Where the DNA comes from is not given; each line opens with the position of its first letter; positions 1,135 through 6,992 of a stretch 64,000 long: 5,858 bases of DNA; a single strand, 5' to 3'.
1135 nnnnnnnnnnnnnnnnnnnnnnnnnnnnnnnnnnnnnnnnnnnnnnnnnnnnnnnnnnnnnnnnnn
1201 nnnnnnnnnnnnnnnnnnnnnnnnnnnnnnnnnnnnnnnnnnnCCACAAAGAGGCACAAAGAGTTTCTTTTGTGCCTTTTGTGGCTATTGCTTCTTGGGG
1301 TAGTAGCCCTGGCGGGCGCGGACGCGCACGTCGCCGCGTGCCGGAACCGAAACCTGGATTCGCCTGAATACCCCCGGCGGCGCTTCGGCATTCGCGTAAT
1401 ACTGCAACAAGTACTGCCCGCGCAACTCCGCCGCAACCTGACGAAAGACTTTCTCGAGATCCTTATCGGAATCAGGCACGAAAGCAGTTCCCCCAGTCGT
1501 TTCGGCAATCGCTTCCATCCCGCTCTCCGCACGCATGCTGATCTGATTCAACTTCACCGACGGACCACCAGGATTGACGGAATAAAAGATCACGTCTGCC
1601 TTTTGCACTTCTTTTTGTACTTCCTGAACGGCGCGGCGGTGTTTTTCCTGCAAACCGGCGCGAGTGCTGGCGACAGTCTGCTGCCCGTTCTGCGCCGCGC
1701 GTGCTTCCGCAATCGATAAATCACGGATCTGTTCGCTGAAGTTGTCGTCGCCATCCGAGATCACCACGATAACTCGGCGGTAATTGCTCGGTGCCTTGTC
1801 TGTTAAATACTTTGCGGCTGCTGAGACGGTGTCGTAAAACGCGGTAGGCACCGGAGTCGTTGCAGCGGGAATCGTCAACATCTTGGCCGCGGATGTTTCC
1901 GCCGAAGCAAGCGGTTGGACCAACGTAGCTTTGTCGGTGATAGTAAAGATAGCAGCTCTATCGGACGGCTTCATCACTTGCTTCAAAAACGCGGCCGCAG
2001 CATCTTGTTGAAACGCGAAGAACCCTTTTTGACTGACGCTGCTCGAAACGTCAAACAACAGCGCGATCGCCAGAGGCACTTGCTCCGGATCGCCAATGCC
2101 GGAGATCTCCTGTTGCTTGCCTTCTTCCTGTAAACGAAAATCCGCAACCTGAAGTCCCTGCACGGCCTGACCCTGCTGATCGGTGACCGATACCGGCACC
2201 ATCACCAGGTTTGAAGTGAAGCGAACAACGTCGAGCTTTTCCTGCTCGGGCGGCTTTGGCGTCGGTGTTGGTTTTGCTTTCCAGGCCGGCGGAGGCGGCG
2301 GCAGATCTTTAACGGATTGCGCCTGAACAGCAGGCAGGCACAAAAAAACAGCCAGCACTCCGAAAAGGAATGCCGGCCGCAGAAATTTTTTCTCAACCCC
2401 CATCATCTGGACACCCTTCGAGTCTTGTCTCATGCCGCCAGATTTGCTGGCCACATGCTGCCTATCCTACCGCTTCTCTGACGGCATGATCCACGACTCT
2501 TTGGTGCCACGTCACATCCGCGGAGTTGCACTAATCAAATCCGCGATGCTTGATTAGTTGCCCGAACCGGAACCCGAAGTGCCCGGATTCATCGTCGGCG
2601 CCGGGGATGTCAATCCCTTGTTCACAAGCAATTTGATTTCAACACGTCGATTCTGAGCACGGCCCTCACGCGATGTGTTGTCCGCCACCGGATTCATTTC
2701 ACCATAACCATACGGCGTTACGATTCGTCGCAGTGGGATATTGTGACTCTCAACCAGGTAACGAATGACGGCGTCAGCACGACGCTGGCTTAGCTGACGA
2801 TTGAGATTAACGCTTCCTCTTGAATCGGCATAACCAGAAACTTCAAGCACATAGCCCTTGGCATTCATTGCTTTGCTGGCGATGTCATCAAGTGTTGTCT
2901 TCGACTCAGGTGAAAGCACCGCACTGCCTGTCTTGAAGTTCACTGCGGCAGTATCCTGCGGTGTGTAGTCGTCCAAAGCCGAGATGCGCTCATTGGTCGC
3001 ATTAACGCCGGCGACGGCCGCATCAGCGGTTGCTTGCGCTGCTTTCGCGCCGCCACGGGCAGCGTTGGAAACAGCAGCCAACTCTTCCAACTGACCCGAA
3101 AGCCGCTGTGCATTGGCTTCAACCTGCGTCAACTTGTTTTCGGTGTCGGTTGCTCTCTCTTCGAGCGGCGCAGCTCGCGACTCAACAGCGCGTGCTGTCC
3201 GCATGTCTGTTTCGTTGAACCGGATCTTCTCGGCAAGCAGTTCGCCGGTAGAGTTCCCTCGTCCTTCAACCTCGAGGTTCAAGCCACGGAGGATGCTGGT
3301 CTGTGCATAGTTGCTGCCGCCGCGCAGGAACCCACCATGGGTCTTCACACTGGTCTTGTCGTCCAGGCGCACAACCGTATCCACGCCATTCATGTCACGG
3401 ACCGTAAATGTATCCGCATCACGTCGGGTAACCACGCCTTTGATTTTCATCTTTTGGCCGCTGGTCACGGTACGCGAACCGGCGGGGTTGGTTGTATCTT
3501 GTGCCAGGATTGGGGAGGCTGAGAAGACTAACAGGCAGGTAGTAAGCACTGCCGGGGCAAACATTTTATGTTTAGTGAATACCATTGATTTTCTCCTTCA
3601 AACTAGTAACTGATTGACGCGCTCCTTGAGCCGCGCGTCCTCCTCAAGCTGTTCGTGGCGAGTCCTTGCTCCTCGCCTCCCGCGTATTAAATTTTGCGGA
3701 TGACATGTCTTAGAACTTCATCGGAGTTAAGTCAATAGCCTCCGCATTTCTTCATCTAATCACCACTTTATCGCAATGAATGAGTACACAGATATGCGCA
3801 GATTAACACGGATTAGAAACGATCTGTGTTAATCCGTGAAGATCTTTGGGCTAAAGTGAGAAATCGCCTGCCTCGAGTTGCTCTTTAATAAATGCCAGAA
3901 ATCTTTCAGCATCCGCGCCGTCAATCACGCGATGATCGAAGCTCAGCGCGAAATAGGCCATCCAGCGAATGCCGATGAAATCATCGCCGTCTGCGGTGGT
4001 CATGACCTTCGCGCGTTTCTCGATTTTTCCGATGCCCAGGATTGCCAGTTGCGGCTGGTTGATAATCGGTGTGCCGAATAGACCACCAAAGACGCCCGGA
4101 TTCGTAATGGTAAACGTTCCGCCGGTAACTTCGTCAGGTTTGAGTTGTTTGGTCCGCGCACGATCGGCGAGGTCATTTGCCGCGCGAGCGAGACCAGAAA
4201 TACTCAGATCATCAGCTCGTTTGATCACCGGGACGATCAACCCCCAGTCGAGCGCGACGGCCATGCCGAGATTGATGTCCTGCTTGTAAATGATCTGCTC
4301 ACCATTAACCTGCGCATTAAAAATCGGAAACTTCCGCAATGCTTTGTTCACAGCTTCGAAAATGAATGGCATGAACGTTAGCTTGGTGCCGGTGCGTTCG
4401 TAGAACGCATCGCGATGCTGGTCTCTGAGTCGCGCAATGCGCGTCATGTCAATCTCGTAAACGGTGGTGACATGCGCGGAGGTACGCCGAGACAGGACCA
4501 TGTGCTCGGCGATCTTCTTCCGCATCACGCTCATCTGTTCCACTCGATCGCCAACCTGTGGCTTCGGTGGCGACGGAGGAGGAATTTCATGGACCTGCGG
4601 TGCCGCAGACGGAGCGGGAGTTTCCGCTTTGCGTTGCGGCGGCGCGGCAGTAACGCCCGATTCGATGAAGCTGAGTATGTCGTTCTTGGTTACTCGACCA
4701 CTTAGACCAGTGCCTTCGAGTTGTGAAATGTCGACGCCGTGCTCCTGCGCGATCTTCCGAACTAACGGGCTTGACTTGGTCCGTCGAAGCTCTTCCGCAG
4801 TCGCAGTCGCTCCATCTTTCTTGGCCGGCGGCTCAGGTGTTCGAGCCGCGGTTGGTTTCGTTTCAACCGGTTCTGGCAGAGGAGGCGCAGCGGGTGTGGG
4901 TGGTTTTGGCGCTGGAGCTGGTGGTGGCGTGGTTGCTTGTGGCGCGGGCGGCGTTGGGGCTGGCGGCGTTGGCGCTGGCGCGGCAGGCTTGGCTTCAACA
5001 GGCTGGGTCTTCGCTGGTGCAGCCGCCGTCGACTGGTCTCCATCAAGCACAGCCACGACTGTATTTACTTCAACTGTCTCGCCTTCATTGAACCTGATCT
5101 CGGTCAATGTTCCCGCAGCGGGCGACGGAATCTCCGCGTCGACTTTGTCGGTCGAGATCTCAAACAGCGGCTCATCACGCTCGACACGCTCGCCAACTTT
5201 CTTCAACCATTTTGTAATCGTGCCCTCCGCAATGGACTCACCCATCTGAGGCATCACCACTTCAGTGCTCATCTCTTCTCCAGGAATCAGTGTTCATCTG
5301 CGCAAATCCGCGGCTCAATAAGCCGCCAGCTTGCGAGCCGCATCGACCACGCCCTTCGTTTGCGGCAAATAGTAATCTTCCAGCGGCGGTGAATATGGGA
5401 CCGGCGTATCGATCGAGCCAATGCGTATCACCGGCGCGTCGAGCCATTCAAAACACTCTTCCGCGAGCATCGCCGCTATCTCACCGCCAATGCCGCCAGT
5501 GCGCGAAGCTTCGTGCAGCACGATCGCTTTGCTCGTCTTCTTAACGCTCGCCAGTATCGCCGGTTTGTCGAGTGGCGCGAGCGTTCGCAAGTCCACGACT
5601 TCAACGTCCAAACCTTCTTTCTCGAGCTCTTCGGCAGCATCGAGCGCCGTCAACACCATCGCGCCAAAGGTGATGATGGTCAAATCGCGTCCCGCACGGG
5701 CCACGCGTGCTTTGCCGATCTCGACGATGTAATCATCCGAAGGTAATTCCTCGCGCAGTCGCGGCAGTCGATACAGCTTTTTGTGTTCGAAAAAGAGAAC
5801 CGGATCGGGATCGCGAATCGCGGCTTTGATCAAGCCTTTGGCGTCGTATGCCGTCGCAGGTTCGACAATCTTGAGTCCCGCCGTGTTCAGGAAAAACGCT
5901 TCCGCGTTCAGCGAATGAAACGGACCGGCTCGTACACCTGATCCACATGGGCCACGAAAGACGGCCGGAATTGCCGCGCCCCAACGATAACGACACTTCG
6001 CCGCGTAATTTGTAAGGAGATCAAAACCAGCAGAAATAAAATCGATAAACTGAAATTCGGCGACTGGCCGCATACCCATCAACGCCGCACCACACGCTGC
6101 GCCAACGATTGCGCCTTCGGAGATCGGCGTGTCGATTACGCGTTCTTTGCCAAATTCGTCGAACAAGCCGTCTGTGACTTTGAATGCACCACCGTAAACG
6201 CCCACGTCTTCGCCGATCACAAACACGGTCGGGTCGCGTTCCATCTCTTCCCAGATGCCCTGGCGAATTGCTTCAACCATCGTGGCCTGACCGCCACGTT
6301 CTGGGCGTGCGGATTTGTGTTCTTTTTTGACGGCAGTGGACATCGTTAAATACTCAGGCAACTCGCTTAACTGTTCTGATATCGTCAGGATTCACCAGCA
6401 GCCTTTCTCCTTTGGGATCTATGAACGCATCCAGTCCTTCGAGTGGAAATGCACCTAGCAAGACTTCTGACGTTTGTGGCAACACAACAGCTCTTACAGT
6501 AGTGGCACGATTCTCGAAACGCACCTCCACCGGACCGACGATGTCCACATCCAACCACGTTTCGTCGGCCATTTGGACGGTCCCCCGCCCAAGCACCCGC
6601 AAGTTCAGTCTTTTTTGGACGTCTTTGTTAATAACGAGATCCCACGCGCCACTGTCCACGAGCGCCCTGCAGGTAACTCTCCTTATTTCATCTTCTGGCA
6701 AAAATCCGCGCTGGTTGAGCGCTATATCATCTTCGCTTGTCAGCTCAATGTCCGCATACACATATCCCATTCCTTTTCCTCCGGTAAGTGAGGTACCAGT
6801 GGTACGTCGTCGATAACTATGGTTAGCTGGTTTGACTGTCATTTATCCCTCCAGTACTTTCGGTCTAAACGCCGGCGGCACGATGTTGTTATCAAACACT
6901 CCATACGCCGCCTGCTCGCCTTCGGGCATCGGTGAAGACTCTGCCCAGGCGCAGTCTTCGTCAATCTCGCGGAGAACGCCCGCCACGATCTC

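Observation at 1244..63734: About 36 copies of four short repeat families sit at nearly every non-divergent gene junction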

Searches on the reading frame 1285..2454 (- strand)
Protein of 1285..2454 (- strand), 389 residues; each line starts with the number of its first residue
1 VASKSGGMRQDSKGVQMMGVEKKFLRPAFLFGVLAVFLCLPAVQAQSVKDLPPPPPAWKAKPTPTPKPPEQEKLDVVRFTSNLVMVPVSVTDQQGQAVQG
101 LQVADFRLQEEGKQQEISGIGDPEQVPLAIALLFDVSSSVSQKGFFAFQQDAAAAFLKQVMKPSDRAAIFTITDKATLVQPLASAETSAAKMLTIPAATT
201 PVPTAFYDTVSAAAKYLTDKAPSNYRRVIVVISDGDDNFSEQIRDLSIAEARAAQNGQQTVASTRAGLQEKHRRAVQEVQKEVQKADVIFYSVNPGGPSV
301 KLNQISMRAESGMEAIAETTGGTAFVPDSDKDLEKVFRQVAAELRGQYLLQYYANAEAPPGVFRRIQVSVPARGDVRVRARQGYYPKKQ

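Call 59: search_protein_families(library=pfam, proteins=[window:1285-2454:-], max_evalue=0.001)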
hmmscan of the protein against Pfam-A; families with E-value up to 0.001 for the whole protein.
window:1285-2454:- (389 aa): 3 families
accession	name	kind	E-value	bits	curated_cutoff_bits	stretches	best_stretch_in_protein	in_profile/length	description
PF13519.12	VWA_2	-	1.1e-07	32.9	27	1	131-235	2-106/107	von Willebrand factor type A domain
PF00092.34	VWA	-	1.2e-06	29.3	23.8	1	130-254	2-128/174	von Willebrand factor type A domain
PF06707.17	DUF1194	-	0.00023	20.9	27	0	177-244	69-135/206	Protein of unknown function (DUF1194)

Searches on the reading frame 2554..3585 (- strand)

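Call 59: search_protein_families(library=pfam, proteins=[window:2554-3585:-], max_evalue=0.001)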
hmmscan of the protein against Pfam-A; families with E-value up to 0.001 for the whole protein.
window:2554-3585:- (343 aa): 2 families
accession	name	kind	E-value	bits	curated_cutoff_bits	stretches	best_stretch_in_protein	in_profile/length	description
PF00691.25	OmpA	-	9.6e-21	74.4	27.2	1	217-313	2-98/98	OmpA family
PF18914.6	DUF5666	-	7.7e-07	29.8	27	1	49-121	1-59/60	Domain of unknown function (DUF5666)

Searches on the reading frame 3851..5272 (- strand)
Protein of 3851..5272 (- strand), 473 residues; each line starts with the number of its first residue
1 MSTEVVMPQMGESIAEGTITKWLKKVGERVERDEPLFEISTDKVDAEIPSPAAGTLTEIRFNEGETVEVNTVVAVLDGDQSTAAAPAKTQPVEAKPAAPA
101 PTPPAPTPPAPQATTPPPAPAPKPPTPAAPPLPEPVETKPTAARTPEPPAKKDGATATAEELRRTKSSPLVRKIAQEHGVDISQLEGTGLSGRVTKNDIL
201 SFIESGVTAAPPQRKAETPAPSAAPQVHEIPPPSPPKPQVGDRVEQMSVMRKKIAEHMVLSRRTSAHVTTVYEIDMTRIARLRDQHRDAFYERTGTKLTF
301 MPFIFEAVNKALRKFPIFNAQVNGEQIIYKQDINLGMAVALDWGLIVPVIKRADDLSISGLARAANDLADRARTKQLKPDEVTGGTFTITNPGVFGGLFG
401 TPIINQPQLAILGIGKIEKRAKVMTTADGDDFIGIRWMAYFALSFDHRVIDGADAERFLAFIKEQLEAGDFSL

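Call 59: search_protein_families(library=pfam, proteins=[window:3851-5272:-], max_evalue=0.001)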
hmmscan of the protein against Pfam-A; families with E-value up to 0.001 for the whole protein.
window:3851-5272:- (473 aa): 3 families
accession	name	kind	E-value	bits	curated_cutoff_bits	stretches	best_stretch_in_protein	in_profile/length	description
PF00198.28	2-oxoacid_dh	-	4.1e-79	265.7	23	1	242-468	4-226/232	2-oxoacid dehydrogenases acyltransferase (catalytic domain)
PF00364.28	Biotin_lipoyl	-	1.4e-21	76.5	22.1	1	4-76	2-73/73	Biotin-requiring enzyme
PF02817.22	E3_binding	-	2.9e-14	53.4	23.7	1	166-200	2-36/36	e3 binding domain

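Call 99: find_encoding_contigs(protein=window:3851-5272:-, flank=10000, max_places=2)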
Protein window:3851-5272:- (473 aa): 1 contig read that carries it; 1 place shown.
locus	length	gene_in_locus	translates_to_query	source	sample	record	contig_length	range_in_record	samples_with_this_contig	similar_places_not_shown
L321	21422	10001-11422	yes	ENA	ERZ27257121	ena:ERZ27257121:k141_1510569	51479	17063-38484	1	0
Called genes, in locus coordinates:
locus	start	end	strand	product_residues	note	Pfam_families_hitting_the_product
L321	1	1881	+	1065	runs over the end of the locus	PF13620:CarboxypepD_reg, PF13715:CarbopepD_reg_2, PF25183:OMP_b-brl_4, PF00593:TonB_dep_Rec_b-barrel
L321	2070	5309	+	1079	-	PF13620:CarboxypepD_reg, PF13715:CarbopepD_reg_2, PF17210:SdrD_B (faint), PF22904:NOMO1-like_2nd (faint), PF14686:fn3_3 (faint), PF25183:OMP_b-brl_4, PF00593:TonB_dep_Rec_b-barrel (weak), PF25183:OMP_b-brl_4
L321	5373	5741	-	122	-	PF00581:Rhodanese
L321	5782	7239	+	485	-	PF00890:FAD_binding_2 (weak), PF01134:GIDA, PF07992:Pyr_redox_2, PF12831:FAD_oxidored, PF13450:NAD_binding_8 (weak), PF13738:Pyr_redox_3, PF00070:Pyr_redox, PF02852:Pyr_redox_dim, +2 more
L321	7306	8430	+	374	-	PF00676:E1_dh, PF13292:DXP_synthase_N (weak)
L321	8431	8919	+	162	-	PF13650:Asp_protease_2, PF13975:gag-asp_proteas (weak)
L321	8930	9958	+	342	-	PF02779:Transket_pyr, PF02780:Transketolase_C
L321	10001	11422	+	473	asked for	PF00364:Biotin_lipoyl, PF25997:BSH_YhbJ (faint), PF02817:E3_binding, PF00198:2-oxoacid_dh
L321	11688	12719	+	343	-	PF18914:DUF5666 (weak), PF00691:OmpA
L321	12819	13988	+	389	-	PF00092:VWA (weak), PF13519:VWA_2 (weak)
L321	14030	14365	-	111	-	-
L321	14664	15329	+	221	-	PF21948:LplA-B_cat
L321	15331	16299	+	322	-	PF00291:PALP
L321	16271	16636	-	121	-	-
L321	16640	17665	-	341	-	-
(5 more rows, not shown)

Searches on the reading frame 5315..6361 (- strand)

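Call 59: search_protein_families(library=pfam, proteins=[window:5315-6361:-], max_evalue=0.001)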
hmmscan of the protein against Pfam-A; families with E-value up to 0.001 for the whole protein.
window:5315-6361:- (348 aa): 3 families
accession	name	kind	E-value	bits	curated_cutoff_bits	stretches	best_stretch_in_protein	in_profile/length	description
PF02780.25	Transketolase_C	-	8.6e-42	142.4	25.9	1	216-338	1-124/124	Transketolase, C-terminal domain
PF02779.29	Transket_pyr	-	1.4e-39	136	27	1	26-198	3-173/174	Transketolase, pyrimidine binding domain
PF17147.9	PFOR_II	-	0.00027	21.7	27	1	226-301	2-80/102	Pyruvate:ferredoxin oxidoreductase core domain II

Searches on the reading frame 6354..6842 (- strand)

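Call 59: search_protein_families(library=pfam, proteins=[window:6354-6842:-], max_evalue=0.001)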
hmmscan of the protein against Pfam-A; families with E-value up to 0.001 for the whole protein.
window:6354-6842:- (162 aa): 2 families
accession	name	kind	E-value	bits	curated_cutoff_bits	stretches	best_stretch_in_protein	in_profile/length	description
PF13650.11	Asp_protease_2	-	6.1e-08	33.7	24.3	1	56-130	8-87/90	Aspartyl protease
PF13975.11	gag-asp_proteas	-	4.1e-07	30.9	28.2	1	54-131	6-87/92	gag-polyprotein putative aspartyl protease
